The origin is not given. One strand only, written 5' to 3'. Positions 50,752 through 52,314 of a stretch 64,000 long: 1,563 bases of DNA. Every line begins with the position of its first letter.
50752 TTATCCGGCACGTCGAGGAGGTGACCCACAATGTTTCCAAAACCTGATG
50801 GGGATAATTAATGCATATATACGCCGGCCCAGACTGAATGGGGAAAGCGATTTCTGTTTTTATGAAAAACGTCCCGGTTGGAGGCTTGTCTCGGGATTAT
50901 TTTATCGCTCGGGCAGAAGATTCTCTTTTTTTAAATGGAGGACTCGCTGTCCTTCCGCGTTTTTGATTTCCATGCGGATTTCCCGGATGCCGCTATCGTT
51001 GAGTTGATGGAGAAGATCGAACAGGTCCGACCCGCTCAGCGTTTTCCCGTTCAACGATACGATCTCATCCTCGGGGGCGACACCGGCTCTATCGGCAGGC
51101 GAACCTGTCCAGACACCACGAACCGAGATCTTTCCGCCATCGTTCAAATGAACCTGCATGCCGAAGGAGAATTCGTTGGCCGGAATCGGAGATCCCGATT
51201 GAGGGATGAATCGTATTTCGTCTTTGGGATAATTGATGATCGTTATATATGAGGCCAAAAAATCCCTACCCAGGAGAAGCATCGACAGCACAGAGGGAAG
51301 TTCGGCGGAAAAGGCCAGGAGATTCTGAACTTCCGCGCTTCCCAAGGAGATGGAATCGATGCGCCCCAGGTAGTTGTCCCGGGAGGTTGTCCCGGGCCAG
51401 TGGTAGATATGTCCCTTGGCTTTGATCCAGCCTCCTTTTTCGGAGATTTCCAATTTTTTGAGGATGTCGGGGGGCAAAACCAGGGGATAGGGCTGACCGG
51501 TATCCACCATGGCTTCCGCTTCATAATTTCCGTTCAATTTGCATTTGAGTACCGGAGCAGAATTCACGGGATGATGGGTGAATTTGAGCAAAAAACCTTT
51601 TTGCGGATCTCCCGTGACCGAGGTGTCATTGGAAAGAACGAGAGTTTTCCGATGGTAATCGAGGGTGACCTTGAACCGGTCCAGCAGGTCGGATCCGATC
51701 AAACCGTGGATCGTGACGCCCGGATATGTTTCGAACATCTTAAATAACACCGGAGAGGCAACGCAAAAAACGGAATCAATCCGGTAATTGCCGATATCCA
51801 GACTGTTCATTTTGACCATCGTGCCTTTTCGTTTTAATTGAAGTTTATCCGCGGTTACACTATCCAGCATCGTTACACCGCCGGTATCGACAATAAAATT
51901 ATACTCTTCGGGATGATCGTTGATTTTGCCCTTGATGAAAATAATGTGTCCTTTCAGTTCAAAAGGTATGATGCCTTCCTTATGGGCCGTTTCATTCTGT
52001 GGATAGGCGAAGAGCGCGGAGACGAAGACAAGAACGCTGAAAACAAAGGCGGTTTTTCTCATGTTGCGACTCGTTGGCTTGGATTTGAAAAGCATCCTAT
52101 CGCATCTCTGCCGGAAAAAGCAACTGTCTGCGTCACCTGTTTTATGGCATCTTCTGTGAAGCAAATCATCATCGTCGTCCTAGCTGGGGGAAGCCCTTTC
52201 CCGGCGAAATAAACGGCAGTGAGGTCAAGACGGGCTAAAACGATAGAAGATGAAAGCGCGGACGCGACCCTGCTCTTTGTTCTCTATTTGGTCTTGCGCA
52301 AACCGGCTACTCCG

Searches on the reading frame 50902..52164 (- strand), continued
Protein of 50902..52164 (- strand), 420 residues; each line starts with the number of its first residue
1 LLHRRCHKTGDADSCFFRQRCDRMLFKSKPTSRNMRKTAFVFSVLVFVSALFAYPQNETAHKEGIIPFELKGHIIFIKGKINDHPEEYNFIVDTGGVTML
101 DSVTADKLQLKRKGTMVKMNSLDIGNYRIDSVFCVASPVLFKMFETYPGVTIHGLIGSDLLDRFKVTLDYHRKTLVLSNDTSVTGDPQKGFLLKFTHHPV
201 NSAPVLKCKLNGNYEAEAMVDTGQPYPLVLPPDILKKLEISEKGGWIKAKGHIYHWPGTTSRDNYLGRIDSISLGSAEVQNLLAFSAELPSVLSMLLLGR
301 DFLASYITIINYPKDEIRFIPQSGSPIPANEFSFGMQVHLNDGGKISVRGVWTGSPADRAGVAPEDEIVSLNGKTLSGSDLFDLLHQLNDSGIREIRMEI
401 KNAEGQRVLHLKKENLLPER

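Call 37: search_solved_structures(query=A1, max_evalue=1, show_alignments=2)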
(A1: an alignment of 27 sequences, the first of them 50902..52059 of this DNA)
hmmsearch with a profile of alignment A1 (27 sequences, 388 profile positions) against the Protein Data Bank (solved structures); distinct sequences matched with E-value up to 1: 347 (the best 60 are shown).
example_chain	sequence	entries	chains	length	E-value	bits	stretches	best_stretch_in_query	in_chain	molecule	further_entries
3wkl_A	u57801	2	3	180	2.9e-13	52.4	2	314-371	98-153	Putative Zinc Metalloprotease AQ_1964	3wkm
9j83_A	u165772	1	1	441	3.3e-13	52.3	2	314-371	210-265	Putative zinc metalloprotease aq_1964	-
9j82_A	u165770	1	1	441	3.3e-13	52.3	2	314-371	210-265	Putative zinc metalloprotease aq_1964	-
7cqc_A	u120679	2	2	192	3.3e-13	52.2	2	314-371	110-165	Putative zinc metalloprotease aq_1964,PA14 from Podoplanin,Putative zinc metalloprotease a | Putative zinc metalloprotease aq_1964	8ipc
6akq_A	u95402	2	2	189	6.2e-13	51.3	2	314-369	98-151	PDZ tandem fragment of A. aeolicus site-2 protease homolog with the PA tag insertion | PDZ tandem fragment with PA tag insertion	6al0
6icf_A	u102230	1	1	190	7.2e-13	51.1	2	314-369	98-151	Putative zinc metalloprotease aq_1964,Putative zinc metalloprotease aq_1964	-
6icc_A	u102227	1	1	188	9.4e-13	50.7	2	314-371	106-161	PDZ tandem fragment with PA tag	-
6al1_A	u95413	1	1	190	9.8e-13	50.7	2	314-371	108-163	PDZ tandem fragment with PA tag insertion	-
7cqd_A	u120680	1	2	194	2.3e-09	39.6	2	312-378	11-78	Putative zinc metalloprotease aq_1964,PA14 from Podoplanin,Putative zinc metalloprotease a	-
1n99_A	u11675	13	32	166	3.1e-07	32.6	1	292-381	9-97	Syntenin 1 | Syntenin-1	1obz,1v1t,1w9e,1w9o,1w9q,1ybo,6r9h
2omj_A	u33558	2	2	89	5.1e-07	31.9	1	302-359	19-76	Rho guanine nucleotide exchange factor 12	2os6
9v90_A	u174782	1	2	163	5.8e-07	31.7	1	300-381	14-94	Syntenin-1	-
9va6_A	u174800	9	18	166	6.1e-07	31.6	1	300-381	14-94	Syntenin-1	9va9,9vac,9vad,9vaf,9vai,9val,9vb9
4z33_A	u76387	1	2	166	6.1e-07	31.6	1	300-381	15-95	Syntenin-1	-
5a2p_A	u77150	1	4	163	8.9e-07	31.1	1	300-381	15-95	SYNTENIN-1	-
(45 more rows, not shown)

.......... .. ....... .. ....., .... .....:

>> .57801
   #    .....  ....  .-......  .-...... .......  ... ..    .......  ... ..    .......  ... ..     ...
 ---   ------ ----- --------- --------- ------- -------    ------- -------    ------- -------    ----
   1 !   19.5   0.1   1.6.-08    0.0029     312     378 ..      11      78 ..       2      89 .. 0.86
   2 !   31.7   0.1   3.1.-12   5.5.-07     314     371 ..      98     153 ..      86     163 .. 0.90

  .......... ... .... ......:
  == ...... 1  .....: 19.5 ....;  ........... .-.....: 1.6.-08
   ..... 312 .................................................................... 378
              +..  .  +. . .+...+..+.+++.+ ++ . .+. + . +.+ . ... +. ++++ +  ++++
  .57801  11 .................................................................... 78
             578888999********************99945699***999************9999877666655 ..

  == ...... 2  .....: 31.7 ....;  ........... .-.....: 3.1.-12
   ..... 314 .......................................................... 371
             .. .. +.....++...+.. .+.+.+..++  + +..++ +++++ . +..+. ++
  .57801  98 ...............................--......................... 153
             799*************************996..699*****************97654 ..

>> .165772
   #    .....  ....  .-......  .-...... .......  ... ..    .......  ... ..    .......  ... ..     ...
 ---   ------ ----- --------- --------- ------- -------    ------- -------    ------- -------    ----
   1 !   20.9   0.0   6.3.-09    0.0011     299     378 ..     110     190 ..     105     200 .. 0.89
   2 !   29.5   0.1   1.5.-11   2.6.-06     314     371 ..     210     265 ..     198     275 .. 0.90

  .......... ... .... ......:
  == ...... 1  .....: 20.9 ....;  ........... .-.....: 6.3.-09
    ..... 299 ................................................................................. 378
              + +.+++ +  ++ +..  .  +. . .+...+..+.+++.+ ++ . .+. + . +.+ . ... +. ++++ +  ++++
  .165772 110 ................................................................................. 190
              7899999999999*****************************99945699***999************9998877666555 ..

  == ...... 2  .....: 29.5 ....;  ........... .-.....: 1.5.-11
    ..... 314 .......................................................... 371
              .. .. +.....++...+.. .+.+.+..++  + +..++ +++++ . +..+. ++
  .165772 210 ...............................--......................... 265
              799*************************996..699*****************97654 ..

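Call 47: predict_structure(alignment_id=A1)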
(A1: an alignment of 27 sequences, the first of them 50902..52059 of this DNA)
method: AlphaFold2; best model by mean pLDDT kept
length: 385 residues; sequences in the alignment: 27
mean_pLDDT: 89.4   pTM: 0.84
mean pLDDT of the five models: 89.4, 89.0, 88.5, 87.7, 86.0
residues with pLDDT >= 90: 261; 70-90: 99; 50-70: 18; < 50: 7
segments of 3 or more residues with pLDDT < 50: 18-24
pLDDT, mean of each block of 10 residues (from residue 1): 74 61 64 91 96 95 94 94 95 94 72 77 95 96 87 86 95 94 93 91 80 90 80 93 92 88 95 96 93 93 91 95 97 97 90 92 96 97 87
secondary structure, 60 per line:
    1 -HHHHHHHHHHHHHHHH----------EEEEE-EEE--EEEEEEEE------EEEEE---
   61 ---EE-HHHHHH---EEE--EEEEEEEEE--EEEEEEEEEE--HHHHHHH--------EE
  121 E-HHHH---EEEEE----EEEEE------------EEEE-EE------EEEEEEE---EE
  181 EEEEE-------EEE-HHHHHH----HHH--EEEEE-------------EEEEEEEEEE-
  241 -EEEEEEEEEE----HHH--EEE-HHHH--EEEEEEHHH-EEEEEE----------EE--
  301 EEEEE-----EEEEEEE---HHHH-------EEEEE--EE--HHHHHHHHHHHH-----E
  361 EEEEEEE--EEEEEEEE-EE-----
elements in order: H2-17 E28-32 E34-36 E39-46 E53-57 H67-72 E76-78 E81-89 E92-101 H104-110 E119-121 H123-126 E130-134 E139-143 E156-159 E169-175 E179-185 E193-195 H197-202 E212-216 E230-239 E242-251 E261-263 H265-268 E271-276 E281-286 E301-305 E311-317 H321-324 E332-336 H343-354 E360-367 E370-377

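Call 50: fold_search(model_id=the predicted structure, library=pdb)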
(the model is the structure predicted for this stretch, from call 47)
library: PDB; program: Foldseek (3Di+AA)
matches with E <= 10: 1359; with E <= 0.001: 620
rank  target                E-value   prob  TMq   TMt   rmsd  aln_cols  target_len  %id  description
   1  9iy9                  7.3e-12  1.00  0.49  0.45   5.4       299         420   18  Crystal structure of a putative endopeptidase from Bacteroides fragilis (released 2025-08-06)
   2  4cku_C                1.1e-11  1.00  0.45  0.52   6.7       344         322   15  Three dimensional structure of plasmepsin II in complex with hydroxyethylamine-based inhibitor (released 2014-06-18)
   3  4y6m_B                1.5e-11  1.00  0.45  0.52   6.6       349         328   15  Structure of plasmepsin II from Plasmodium falciparum complexed with inhibitor PG418 (released 2015-12-09)
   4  4ya8_D                2.2e-11  1.00  0.48  0.54   5.4       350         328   14  structure of plasmepsin II from Plasmodium Falciparum complexed with inhibitor PG394 (released 2015-12-09)
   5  1lf3                  3.1e-11  1.00  0.45  0.51   7.1       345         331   14  CRYSTAL STRUCTURE OF PLASMEPSIN II FROM P FALCIPARUM IN COMPLEX WITH INHIBITOR EH58 (released 2002-10-10)
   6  4cku_B                3.1e-11  1.00  0.43  0.49   6.8       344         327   15  Three dimensional structure of plasmepsin II in complex with hydroxyethylamine-based inhibitor (released 2014-06-18)
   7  3qrv_A                3.4e-11  1.00  0.48  0.55   5.2       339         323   14  Crystal structure of plasmepsin I (PMI) from Plasmodium falciparum (released 2011-05-11)
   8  7ve0_B                3.6e-11  1.00  0.46  0.53   5.8       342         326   15  Crystal Structure of Ritonavir bound Plasmepsin II (PMII) from Plasmodium falciparum (released 2023-02-01)
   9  1qs8_B                3.8e-11  1.00  0.46  0.53   6.2       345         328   13  Crystal structure of the P. vivax aspartic proteinase plasmepsin complexed with the inhibitor pepstatin A (released 1999-07-07)
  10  7ve0_A                3.8e-11  1.00  0.45  0.52   6.1       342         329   15  Crystal Structure of Ritonavir bound Plasmepsin II (PMII) from Plasmodium falciparum (released 2023-02-01)
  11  1m43_A                4.0e-11  1.00  0.47  0.53   6.0       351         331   14  Crystal structure of PMII in complex with pepstatin a to 2.4 A (released 2002-07-24)
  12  5n71                  5.3e-11  1.00  0.40  0.45   8.9       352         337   14  CRYSTAL STRUCTURE OF MATURE CATHEPSIN D FROM THE TICK IXODES RICINUS (IRCD1) (released 2017-12-27)
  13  5n7q_A                5.9e-11  1.00  0.41  0.47   9.1       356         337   14  CRYSTAL STRUCTURE OF MATURE CATHEPSIN D FROM THE TICK IXODES RICINUS (IRCD1) IN COMPLEX WITH THE INHIBITOR PEPSTATIN A (released 2017-12-27)
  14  5yid                  6.3e-11  1.00  0.43  0.50   7.3       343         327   14  Crystal Structure of KNI-10395 bound Plasmepsin II (PMII) from Plasmodium falciparum (released 2018-07-11)
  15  4cku_E                8.3e-11  1.00  0.45  0.52   6.0       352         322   13  Three dimensional structure of plasmepsin II in complex with hydroxyethylamine-based inhibitor (released 2014-06-18)
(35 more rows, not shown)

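Call 65: search_protein_families(library=phrogs, proteins=[window:50902-52062:-], max_evalue=0.01)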
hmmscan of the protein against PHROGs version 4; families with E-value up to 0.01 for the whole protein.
window:50902-52062:- (386 aa): 0 families

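Call 66: search_protein_families(library=padloc, proteins=[window:50902-52062:-], max_evalue=0.01)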
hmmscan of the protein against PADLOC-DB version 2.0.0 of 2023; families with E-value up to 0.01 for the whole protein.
window:50902-52062:- (386 aa): 1 family
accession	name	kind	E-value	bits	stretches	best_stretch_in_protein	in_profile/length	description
PDLC04402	PDC-M08B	-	0.00011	20.3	0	185-281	29-122/128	-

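Call 76: find_related_loci(query=A1, collection=viral_contigs, flank=5000)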
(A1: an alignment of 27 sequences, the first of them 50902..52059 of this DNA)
Query A1 (385 aa) in viral_contigs; peptide patterns used: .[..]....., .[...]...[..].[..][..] (x = any residue, [..] = any of these).
19 stretches matched a pattern, but none encodes a relative of the query by tblastn (E <= 1e-3).

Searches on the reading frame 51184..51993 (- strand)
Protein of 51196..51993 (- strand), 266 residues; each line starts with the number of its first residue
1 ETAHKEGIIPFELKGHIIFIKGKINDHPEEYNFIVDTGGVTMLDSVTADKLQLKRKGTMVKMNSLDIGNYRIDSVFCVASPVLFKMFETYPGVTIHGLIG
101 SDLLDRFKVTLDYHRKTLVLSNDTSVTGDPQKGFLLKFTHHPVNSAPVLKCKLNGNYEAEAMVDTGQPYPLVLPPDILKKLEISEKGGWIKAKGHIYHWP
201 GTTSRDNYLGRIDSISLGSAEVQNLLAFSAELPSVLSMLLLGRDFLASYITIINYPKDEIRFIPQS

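Call 56: search_solved_structures(query=window:51196-51993:-, max_evalue=10, show_alignments=3)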
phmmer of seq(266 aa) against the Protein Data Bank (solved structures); distinct sequences matched with E-value up to 10: 2.
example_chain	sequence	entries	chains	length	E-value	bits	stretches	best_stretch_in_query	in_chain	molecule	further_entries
4z63_A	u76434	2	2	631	0.11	15.4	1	168-252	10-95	Phytosulfokine receptor 1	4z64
5yp1_A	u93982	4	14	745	0.47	13.2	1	88-116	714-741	Dipeptidyl aminopeptidase 4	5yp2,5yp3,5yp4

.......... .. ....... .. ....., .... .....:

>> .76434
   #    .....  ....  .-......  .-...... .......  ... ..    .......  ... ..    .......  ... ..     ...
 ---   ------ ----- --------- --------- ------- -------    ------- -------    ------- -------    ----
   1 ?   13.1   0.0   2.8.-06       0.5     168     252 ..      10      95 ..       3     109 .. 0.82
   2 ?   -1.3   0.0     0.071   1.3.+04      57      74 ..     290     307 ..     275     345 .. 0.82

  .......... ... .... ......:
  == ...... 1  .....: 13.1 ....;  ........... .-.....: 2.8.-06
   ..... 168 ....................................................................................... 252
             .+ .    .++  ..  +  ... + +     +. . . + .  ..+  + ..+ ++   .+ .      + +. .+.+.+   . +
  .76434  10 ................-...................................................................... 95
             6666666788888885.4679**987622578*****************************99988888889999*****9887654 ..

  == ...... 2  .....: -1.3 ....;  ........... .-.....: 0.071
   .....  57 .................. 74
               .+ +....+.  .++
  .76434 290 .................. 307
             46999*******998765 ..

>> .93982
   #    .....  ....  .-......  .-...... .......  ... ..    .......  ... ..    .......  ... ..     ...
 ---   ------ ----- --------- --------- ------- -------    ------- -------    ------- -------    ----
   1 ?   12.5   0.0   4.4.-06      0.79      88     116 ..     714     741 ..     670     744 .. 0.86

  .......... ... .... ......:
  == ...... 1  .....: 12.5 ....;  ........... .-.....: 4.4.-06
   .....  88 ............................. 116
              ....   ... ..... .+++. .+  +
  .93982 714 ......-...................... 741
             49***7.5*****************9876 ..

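Call 79: search_solved_structures(query=A4, max_evalue=10, show_alignments=2)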
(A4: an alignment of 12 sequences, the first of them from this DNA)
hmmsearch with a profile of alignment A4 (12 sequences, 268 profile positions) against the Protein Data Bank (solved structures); distinct sequences matched with E-value up to 10: 4.
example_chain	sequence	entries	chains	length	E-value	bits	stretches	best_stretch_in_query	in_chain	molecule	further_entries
9iy9_A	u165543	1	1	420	0.014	17.6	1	13-53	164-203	Exported protein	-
4rgh_A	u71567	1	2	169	0.28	13.4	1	19-124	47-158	Protein DDI1 homolog 2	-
7efy_A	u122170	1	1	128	0.34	13.1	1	62-124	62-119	UBA domain-containing protein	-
3s8i_A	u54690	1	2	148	0.46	12.7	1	18-121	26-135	Protein DDI1 homolog 1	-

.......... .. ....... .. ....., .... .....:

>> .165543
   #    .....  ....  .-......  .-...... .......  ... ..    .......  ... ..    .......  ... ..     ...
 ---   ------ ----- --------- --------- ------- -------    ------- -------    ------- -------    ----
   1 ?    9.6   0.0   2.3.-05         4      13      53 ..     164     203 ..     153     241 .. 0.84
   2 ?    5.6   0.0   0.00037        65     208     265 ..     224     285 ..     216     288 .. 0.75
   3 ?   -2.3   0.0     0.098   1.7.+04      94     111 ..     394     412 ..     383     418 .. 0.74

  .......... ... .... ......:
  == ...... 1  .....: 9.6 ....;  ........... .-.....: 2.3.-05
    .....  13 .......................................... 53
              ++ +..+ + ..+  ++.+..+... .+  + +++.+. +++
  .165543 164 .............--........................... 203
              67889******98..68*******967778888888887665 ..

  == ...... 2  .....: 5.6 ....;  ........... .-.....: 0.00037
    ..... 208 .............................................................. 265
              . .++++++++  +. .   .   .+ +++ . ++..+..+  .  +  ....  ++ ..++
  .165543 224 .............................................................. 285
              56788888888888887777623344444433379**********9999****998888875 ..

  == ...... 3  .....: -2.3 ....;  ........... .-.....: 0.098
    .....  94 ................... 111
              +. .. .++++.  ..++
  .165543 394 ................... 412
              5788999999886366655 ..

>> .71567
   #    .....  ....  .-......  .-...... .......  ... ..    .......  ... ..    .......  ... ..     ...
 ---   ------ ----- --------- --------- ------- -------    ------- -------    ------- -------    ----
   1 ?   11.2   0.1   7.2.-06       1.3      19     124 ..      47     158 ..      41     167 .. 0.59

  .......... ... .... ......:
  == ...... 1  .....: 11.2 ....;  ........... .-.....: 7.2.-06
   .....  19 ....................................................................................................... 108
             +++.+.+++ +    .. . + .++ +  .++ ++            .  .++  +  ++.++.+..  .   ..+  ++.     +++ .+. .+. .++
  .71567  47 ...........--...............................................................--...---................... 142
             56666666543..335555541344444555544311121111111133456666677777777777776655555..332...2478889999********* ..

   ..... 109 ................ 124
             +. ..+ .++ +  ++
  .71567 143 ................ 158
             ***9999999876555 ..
